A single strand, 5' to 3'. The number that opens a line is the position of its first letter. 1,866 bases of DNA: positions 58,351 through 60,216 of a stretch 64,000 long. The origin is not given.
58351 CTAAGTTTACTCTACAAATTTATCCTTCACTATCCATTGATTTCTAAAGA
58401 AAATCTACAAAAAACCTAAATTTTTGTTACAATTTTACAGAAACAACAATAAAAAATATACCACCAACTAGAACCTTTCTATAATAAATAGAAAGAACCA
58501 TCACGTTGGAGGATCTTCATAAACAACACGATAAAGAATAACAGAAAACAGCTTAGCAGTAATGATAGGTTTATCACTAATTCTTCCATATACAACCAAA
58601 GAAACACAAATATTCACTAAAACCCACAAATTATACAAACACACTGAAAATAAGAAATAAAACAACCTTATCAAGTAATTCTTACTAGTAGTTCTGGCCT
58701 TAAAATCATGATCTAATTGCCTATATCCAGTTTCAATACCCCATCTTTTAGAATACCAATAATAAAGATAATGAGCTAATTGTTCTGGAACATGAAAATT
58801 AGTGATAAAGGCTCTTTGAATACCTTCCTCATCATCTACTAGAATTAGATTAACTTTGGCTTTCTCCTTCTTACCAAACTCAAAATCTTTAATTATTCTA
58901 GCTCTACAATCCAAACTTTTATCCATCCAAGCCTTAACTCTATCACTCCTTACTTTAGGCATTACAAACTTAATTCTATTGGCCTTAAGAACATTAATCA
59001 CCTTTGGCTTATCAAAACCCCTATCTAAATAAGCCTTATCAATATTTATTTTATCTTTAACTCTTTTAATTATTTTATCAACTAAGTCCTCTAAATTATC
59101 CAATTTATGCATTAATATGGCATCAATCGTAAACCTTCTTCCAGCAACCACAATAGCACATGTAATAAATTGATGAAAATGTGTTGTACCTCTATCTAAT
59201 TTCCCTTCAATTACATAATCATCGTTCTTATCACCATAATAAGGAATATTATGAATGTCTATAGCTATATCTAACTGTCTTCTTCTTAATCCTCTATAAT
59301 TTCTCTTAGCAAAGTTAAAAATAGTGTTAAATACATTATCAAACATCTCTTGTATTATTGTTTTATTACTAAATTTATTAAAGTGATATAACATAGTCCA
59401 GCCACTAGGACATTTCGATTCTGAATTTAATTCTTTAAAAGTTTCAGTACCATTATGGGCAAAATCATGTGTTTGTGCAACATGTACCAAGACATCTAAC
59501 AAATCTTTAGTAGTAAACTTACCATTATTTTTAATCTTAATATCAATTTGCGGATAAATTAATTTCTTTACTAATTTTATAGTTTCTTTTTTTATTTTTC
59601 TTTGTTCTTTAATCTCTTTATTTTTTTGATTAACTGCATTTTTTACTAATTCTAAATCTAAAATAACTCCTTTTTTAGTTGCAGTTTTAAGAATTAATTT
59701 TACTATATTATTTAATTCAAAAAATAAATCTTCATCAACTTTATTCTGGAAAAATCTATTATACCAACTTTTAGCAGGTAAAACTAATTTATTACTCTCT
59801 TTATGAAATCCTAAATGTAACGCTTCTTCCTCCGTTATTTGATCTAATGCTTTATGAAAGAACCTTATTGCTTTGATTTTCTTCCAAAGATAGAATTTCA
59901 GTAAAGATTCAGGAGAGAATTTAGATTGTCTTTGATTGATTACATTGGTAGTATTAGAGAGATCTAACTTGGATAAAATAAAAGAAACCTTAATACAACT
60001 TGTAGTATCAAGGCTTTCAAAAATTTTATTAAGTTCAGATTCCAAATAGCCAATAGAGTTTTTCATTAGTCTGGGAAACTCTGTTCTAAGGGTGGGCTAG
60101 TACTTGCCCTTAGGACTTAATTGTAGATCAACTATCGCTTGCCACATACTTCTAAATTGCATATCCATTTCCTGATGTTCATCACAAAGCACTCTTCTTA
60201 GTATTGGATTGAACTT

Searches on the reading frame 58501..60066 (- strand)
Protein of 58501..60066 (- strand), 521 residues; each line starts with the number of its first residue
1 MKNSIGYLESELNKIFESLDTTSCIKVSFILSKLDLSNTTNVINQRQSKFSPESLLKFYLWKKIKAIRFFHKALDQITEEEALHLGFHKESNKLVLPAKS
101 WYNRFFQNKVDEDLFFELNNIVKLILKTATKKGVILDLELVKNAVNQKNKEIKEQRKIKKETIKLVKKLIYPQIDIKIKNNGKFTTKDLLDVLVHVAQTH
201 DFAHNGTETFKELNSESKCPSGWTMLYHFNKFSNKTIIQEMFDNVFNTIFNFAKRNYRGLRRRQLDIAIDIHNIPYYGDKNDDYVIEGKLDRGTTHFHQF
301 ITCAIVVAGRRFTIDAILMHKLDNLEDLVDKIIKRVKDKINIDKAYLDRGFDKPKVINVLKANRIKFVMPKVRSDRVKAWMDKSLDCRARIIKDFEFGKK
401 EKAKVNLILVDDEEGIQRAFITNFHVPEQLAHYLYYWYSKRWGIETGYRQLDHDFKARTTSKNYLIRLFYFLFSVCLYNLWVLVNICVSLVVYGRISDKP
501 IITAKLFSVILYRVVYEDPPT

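Call 7: search_protein_families(library=pfam, proteins=[window:58501-60066:-])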
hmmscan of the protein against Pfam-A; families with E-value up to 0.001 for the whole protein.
window:58501-60066:- (521 aa): 1 family
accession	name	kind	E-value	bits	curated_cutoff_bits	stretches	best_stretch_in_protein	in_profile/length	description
PF01609.27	DDE_Tnp_1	-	3.6e-07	30.6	23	1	292-479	27-199/200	Transposase DDE domain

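Call 43: search_protein_families(library=ncbifam, proteins=[window:58501-60066:-], max_evalue=0.01)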
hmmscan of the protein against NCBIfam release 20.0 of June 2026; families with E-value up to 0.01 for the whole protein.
window:58501-60066:- (521 aa): 3 families
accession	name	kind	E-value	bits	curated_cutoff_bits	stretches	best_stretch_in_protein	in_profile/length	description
NF033541.0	transpos_ISH3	equivalog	4.8e-44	150.7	225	1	187-484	2-297/298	ISH3 family transposase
NF033592.1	transpos_IS4_1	equivalog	4.9e-08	32.5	115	1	348-459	183-305/332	IS4 family transposase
NF033539.1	transpos_IS1380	equivalog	0.00093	17.9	180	0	209-398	76-279/419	IS1380 family transposase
